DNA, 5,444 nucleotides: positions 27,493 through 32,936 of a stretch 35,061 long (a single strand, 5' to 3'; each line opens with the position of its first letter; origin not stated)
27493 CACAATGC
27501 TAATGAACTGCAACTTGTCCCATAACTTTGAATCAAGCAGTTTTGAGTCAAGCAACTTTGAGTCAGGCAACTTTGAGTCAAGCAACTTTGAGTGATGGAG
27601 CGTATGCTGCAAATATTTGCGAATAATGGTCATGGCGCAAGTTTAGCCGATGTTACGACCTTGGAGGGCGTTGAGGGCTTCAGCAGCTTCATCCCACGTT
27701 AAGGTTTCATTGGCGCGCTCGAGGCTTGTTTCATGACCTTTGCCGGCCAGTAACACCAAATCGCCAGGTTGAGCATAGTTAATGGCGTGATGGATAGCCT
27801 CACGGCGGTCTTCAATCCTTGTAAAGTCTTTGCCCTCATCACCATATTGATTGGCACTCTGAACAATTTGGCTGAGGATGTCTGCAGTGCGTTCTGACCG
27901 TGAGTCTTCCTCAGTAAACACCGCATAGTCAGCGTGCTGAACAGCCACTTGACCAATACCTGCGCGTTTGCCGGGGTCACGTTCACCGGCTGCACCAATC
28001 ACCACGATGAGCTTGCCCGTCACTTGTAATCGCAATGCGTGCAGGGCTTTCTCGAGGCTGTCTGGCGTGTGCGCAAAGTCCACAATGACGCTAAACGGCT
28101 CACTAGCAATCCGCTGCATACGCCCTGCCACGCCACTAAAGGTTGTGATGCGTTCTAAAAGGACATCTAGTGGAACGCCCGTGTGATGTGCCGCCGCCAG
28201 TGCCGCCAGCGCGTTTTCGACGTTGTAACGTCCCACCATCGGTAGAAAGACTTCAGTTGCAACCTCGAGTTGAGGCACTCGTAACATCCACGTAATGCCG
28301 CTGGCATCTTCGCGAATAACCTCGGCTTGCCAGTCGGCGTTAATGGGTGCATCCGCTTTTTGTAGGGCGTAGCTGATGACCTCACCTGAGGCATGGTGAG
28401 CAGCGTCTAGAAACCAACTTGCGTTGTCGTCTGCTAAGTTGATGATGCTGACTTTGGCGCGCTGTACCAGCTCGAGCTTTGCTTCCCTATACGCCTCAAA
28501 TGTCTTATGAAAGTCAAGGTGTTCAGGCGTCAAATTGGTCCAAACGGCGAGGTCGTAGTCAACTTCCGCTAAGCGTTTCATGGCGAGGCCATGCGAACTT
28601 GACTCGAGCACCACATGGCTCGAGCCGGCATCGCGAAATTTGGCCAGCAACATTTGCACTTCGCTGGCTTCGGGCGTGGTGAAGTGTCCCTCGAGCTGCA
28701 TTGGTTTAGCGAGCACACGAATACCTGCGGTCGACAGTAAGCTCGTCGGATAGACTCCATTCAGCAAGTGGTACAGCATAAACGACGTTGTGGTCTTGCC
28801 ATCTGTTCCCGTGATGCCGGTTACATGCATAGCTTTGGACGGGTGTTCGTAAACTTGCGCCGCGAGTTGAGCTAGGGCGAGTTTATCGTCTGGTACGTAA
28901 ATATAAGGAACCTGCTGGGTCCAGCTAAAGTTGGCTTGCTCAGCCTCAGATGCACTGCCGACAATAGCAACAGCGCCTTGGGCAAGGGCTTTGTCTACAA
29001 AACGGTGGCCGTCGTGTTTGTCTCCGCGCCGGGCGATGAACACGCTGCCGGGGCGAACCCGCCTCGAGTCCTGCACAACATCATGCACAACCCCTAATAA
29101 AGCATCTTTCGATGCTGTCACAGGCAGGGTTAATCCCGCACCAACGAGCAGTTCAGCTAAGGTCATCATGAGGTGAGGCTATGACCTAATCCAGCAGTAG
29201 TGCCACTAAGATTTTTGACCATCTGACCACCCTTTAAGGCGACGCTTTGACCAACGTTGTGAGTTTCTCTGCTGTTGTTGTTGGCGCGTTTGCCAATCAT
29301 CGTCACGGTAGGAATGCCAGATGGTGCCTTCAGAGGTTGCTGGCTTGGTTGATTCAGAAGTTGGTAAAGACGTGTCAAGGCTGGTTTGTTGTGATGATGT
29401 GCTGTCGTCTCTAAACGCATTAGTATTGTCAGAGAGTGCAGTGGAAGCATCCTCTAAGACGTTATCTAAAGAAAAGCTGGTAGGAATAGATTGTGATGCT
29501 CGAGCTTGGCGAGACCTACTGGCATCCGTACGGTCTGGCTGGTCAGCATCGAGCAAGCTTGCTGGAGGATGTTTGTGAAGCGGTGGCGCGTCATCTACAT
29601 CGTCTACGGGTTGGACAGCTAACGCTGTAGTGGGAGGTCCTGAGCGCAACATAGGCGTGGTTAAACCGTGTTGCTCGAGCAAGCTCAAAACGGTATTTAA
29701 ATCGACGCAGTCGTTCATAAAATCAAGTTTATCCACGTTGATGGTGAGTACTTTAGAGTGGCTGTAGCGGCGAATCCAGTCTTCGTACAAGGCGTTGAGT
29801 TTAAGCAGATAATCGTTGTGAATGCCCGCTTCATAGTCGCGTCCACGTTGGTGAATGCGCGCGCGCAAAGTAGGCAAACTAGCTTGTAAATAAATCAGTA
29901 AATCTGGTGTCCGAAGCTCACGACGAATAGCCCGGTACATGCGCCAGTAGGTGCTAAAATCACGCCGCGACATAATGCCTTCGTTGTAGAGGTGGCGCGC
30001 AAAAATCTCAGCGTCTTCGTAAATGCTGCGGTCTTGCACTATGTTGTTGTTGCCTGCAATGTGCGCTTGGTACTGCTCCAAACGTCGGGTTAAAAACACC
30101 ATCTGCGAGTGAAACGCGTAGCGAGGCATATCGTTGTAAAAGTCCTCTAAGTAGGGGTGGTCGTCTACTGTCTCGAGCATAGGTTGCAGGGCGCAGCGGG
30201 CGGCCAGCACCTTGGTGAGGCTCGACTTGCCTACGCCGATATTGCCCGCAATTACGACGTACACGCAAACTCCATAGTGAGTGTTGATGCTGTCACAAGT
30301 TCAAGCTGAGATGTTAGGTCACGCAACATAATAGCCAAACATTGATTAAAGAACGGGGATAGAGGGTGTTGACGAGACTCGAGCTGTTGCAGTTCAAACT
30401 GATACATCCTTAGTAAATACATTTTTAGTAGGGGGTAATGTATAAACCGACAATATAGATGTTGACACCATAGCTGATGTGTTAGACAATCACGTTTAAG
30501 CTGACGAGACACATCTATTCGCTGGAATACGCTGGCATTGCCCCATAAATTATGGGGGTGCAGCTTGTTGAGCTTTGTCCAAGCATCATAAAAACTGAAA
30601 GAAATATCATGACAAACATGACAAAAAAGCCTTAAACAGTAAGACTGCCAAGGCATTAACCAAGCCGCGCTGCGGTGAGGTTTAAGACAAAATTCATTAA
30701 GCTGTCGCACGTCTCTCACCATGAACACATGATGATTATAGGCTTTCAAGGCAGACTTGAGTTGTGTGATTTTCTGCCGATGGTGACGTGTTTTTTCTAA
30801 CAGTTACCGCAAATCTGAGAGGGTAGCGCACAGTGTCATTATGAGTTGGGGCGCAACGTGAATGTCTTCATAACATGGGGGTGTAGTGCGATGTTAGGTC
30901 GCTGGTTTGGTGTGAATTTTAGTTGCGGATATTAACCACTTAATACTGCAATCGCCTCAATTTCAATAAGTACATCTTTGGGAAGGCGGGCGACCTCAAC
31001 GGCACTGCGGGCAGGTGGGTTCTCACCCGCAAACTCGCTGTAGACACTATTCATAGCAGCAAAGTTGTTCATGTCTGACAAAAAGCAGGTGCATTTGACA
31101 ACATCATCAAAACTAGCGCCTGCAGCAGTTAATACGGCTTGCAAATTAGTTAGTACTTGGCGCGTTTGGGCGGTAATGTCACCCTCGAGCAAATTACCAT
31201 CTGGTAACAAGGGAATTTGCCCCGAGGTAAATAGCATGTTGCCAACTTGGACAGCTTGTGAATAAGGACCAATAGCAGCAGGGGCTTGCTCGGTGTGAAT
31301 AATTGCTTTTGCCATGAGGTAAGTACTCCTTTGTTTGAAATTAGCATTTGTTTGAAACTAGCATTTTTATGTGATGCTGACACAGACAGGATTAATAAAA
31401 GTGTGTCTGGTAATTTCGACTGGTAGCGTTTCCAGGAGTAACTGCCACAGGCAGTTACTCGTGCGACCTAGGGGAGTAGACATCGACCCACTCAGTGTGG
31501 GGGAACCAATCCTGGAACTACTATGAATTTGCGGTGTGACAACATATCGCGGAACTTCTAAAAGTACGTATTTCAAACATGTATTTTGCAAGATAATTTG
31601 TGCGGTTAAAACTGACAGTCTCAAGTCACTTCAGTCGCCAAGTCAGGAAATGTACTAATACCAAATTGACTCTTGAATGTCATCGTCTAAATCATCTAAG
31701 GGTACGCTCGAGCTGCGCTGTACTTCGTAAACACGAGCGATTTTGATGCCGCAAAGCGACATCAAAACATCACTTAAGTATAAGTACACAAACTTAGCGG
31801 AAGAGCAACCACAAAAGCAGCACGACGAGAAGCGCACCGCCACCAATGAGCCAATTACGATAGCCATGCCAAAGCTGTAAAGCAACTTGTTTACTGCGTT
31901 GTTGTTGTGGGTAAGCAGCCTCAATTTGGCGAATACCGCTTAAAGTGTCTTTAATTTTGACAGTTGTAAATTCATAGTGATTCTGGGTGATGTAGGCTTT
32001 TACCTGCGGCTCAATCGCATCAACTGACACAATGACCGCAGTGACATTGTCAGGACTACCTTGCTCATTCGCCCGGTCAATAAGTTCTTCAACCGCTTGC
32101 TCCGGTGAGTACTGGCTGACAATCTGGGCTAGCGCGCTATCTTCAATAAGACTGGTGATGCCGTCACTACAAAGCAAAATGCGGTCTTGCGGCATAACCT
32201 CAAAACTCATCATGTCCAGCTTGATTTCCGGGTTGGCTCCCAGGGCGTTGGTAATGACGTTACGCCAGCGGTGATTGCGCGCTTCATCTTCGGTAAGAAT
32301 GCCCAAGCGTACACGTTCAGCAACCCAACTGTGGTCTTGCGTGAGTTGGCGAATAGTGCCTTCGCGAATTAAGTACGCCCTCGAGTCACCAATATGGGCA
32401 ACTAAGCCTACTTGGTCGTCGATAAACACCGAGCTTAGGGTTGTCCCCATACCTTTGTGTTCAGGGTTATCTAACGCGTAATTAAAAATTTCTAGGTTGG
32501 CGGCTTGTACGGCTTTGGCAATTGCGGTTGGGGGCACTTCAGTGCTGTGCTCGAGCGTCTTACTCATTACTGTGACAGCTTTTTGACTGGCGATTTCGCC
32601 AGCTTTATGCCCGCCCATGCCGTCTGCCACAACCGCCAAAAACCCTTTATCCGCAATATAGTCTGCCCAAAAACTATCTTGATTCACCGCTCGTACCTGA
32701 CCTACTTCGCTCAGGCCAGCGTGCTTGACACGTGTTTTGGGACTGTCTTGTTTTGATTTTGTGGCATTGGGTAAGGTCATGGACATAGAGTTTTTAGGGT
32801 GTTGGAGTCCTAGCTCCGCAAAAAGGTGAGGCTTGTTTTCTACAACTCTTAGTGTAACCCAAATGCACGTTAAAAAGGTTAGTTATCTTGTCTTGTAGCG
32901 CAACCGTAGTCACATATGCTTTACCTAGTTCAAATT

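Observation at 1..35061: Extreme over-representation of the palindrome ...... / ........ (a HIP1-like highly iterated palindrome with a different word)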

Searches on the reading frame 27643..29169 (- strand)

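Call 8: search_protein_families(library=pfam, proteins=[window:27643-29169:-])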
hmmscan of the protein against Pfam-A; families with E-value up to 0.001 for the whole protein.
window:27643-29169:- (508 aa): 3 families
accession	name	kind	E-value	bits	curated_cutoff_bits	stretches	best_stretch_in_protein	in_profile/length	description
PF08245.18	Mur_ligase_M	-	8.2e-47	160.2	24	1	119-327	1-200/200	Mur ligase middle domain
PF02875.26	Mur_ligase_C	-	2.7e-31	109.5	28.4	1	349-478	1-127/127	Mur ligase, glutamate ligase domain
PF01225.30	Mur_ligase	-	1.9e-10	41.4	21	1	28-107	2-95/95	Mur ligase family, catalytic domain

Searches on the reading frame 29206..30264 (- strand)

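Call 8: search_protein_families(library=pfam, proteins=[window:29206-30264:-])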
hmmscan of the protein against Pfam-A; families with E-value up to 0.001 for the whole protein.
window:29206-30264:- (352 aa): 2 families
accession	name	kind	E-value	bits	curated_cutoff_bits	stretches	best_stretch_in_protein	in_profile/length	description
PF01712.25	dNK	-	1.6e-48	165.7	27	1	4-193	2-195/203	Deoxynucleoside kinase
PF13238.12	AAA_18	-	1.9e-05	25.6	29.4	1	3-142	1-113/128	AAA domain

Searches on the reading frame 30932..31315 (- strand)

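Call 8: search_protein_families(library=pfam, proteins=[window:30932-31315:-])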
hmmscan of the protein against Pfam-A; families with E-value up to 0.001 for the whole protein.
window:30932-31315:- (127 aa): 1 family
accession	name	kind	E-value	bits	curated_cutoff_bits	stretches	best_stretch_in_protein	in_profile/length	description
PF01042.26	Ribonuc_L-PSP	-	2.2e-46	157.2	27.3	1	8-124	1-120/121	Endoribonuclease L-PSP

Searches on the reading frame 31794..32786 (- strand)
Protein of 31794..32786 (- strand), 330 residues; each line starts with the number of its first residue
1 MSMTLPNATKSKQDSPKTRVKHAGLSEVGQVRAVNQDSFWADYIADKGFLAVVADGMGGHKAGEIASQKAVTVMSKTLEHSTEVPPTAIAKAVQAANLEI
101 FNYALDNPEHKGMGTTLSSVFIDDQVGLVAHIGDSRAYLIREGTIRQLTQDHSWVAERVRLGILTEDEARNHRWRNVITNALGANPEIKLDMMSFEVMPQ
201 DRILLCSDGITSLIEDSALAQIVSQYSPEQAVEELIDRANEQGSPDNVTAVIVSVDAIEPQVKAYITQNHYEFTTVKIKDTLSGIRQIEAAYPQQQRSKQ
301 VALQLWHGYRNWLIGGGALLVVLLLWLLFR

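Call 8: search_protein_families(library=pfam, proteins=[window:31794-32786:-])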
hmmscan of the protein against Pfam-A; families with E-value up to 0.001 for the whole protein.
window:31794-32786:- (330 aa): 3 families
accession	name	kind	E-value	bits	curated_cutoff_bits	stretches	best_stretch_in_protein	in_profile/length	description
PF13672.11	PP2C_2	-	2.6e-19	70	24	1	32-239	9-195/209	Protein phosphatase 2C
PF00481.26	PP2C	-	6.4e-16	59.2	20.3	1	51-248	37-255/255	Protein phosphatase 2C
PF07228.17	SpoIIE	-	3.1e-08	34.2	25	1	46-255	2-191/192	Stage II sporulation protein E (SpoIIE)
